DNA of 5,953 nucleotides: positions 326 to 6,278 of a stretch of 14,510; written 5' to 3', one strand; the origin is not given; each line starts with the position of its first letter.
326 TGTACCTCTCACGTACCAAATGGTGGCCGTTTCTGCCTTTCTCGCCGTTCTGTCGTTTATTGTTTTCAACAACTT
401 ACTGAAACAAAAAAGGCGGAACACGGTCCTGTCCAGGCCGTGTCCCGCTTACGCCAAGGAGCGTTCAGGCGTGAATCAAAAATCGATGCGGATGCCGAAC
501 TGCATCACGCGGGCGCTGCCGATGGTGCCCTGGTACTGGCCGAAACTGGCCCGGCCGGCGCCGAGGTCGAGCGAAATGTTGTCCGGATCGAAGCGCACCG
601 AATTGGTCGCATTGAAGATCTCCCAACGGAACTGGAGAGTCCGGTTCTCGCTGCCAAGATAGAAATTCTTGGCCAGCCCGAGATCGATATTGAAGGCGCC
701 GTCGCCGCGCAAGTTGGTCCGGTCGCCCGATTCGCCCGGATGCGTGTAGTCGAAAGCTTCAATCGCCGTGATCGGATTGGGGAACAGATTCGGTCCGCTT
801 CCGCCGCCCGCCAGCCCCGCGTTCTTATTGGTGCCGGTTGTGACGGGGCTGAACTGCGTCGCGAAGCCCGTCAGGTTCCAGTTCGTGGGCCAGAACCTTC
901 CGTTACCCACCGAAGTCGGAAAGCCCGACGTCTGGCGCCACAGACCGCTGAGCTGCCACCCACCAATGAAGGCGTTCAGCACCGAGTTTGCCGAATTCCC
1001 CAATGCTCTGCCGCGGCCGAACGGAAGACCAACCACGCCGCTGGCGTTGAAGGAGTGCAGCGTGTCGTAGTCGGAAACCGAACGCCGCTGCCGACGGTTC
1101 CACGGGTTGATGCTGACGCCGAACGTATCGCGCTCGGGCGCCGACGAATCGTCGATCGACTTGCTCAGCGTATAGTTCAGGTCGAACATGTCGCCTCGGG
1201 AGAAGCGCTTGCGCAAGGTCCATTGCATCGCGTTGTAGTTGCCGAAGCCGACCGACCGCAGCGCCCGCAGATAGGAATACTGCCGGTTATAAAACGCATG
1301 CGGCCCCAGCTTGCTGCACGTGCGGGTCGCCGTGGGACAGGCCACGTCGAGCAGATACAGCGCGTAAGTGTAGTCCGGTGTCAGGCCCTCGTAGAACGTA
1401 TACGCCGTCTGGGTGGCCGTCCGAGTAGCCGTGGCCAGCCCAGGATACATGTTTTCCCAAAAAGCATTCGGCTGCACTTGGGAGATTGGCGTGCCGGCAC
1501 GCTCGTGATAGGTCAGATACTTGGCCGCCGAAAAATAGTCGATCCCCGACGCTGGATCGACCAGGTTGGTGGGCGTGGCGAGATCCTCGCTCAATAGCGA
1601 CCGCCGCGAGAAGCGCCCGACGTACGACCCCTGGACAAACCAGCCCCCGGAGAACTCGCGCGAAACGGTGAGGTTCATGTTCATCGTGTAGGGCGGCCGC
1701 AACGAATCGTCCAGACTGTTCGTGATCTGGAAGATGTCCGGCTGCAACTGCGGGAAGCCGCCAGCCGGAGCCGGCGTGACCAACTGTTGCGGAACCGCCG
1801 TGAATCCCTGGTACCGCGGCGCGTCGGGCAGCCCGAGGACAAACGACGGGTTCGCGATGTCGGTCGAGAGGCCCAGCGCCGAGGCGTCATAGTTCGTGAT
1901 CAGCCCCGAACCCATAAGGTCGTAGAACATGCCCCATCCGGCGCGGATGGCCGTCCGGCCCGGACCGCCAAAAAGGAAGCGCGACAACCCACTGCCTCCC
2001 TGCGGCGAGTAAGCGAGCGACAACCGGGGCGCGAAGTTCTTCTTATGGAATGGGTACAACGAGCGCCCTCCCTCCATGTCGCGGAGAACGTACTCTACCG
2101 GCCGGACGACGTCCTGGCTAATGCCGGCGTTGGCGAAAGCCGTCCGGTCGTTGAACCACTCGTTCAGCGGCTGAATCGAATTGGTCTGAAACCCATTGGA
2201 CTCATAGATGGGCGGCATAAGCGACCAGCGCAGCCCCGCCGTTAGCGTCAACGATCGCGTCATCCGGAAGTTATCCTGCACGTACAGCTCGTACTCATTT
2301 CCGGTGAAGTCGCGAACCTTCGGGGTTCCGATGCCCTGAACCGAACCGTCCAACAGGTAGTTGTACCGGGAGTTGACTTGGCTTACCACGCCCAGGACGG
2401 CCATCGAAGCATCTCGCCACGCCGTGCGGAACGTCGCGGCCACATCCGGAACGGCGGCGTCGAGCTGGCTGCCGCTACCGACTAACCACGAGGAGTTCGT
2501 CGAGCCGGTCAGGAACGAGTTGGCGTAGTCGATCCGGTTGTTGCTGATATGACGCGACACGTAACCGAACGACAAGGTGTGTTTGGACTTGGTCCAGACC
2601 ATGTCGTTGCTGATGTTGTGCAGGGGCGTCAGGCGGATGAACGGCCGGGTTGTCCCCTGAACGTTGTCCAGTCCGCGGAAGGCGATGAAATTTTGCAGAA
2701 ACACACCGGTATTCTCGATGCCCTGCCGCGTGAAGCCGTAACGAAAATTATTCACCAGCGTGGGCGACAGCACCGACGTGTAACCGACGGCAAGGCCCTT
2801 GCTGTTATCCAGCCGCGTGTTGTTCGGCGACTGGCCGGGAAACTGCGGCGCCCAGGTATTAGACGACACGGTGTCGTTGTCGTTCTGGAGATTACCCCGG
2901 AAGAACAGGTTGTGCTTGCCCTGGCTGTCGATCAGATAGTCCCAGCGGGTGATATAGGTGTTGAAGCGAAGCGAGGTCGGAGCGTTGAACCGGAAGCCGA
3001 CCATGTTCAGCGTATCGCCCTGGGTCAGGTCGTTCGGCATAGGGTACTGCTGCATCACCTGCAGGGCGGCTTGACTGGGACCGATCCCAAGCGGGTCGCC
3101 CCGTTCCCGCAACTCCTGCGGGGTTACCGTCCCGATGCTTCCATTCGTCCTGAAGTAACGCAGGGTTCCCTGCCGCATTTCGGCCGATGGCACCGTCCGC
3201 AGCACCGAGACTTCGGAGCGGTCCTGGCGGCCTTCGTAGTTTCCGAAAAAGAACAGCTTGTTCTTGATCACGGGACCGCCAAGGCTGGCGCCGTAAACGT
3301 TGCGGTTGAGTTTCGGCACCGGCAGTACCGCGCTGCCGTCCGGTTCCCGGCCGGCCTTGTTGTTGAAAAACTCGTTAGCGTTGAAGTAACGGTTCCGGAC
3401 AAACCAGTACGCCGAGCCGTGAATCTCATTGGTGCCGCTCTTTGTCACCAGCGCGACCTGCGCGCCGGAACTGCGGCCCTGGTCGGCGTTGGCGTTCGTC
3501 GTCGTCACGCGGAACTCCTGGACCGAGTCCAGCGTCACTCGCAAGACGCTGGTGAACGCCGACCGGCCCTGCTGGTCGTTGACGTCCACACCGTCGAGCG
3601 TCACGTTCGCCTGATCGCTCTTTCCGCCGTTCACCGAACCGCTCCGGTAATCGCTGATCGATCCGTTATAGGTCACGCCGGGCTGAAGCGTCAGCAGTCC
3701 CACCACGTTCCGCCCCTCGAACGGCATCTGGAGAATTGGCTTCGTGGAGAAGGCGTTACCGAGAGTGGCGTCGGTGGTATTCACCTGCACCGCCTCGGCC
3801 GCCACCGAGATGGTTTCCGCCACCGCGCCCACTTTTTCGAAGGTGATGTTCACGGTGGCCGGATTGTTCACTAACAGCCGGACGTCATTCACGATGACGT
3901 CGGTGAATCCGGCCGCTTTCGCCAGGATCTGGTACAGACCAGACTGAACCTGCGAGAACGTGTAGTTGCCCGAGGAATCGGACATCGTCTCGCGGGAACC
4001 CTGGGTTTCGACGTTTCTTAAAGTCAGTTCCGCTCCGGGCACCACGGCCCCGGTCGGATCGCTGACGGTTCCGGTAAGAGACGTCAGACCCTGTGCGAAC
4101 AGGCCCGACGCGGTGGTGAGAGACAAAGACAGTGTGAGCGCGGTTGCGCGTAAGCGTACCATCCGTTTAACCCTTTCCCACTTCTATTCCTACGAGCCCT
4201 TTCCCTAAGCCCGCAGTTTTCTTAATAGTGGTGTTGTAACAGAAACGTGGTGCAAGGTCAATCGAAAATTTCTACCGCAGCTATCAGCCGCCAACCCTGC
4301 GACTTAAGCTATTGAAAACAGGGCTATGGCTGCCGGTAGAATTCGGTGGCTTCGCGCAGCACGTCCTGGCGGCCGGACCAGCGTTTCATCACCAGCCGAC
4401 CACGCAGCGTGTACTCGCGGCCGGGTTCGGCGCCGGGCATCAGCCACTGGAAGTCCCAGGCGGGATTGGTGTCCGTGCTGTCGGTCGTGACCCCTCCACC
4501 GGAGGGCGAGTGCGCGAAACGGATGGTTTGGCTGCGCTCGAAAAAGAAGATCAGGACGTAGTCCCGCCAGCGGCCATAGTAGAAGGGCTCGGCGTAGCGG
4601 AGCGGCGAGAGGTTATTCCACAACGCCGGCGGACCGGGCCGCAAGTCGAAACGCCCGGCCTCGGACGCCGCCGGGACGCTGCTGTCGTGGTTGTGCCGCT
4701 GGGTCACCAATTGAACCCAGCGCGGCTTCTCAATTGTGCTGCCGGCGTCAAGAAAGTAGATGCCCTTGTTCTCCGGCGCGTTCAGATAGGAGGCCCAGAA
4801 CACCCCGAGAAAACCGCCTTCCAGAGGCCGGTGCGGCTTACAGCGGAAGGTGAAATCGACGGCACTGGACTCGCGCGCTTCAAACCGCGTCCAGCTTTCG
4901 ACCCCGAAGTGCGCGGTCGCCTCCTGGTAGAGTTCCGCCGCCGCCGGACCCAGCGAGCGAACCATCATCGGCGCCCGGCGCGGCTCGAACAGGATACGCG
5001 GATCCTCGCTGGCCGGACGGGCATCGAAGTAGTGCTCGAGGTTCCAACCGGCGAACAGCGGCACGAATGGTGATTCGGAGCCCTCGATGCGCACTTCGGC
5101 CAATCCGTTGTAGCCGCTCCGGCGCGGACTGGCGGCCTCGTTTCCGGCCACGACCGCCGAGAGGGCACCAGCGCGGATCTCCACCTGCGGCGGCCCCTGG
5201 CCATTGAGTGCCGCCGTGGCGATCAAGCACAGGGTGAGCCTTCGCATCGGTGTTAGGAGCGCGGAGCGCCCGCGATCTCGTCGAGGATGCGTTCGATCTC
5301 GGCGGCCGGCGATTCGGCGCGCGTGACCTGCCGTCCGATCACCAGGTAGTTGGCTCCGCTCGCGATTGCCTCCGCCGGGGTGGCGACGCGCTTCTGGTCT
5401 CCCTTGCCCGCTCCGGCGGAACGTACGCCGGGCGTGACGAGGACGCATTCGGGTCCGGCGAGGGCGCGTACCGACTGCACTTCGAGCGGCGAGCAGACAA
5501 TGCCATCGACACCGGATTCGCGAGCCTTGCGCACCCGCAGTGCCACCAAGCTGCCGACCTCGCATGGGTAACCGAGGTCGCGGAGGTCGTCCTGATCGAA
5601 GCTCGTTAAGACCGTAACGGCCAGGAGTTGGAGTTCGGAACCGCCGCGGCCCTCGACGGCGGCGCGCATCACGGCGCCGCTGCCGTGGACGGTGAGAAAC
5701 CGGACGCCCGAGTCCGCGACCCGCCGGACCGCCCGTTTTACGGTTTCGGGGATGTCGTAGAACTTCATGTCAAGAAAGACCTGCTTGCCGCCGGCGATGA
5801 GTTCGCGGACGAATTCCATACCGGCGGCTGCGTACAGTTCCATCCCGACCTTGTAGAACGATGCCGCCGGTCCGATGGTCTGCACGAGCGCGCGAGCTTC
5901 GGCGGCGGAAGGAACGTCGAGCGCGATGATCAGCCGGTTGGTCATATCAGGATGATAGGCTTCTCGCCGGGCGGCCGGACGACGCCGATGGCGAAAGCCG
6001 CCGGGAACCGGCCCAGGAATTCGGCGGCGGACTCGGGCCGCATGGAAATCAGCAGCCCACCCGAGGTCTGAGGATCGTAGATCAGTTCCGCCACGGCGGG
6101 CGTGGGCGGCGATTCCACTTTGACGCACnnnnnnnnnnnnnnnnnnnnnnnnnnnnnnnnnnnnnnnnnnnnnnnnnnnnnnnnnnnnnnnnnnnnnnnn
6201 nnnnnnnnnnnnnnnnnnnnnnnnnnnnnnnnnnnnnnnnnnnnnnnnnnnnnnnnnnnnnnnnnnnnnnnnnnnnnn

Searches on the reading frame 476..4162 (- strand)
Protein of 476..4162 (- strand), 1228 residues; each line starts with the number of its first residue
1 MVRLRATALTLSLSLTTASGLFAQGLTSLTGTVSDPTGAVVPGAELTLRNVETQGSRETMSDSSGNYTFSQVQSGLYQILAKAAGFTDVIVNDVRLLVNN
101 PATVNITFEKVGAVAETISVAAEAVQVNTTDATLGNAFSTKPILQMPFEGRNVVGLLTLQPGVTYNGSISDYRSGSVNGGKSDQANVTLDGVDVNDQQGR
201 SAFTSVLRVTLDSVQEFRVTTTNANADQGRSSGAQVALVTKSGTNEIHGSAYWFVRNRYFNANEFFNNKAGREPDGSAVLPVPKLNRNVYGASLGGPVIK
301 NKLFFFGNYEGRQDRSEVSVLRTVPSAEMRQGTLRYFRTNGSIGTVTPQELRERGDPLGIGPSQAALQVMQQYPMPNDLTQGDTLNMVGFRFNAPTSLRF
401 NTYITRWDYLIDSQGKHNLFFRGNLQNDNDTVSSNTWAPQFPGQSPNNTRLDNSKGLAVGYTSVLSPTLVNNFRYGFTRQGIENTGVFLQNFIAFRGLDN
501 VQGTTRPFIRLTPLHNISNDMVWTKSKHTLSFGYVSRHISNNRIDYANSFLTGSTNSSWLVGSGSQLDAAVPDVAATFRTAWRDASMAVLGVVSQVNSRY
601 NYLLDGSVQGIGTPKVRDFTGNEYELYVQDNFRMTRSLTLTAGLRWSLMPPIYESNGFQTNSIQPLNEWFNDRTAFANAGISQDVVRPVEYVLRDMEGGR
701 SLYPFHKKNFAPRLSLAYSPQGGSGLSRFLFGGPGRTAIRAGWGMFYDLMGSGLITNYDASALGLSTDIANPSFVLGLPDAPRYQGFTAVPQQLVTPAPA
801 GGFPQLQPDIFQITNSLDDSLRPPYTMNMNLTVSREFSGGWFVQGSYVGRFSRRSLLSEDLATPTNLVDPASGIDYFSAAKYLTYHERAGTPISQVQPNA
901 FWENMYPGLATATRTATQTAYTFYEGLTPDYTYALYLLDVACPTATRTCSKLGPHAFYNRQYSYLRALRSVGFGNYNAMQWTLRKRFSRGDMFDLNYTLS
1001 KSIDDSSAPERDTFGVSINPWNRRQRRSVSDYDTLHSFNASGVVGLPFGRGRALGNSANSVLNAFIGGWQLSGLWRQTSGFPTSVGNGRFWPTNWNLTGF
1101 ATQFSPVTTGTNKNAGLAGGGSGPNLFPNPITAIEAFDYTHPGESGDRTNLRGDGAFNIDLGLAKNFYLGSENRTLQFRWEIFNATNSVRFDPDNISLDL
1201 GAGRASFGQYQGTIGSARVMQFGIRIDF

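Call 6: search_protein_families(library=pfam, proteins=[window:476-4162:-], max_evalue=0.01)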
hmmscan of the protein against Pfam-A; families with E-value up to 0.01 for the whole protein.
window:476-4162:- (1228 aa): 5 families
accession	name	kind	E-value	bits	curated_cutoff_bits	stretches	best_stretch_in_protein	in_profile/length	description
PF25183.1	OMP_b-brl_4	-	3.2e-142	476.2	30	1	239-1221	1-838/838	Outer membrane beta barrel domain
PF13620.12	CarboxypepD_reg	-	1.5e-18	67.4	32.3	1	28-108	1-81/82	Carboxypeptidase regulatory-like domain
PF13715.12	CarbopepD_reg_2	-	4.8e-05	23.7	32.2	1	29-89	1-58/88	CarboxypepD_reg-like domain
PF17210.9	SdrD_B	-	0.0013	19.3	29.7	1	35-82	18-65/112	SdrD B-like domain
PF07715.20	Plug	-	0.0016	19.3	23.9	1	151-232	23-103/107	TonB-dependent Receptor Plug Domain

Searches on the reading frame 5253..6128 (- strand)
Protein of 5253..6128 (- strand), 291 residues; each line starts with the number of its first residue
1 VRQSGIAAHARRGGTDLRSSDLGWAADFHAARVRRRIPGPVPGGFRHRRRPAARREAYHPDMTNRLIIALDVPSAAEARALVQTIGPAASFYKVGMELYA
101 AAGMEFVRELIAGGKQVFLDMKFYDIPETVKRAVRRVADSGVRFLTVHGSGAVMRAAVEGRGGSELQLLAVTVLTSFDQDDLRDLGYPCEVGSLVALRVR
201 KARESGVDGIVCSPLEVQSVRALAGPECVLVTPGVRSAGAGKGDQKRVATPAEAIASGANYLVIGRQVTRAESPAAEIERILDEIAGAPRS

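Call 6: search_protein_families(library=pfam, proteins=[window:5253-6128:-], max_evalue=0.01)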
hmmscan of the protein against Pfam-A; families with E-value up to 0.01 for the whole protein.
window:5253-6128:- (291 aa): 1 family
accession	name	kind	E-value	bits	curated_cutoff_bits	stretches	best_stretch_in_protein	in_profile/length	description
PF00215.30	OMPdecase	-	2.5e-55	188.2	27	1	65-281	2-221/221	Orotidine 5'-phosphate decarboxylase / HUMPS family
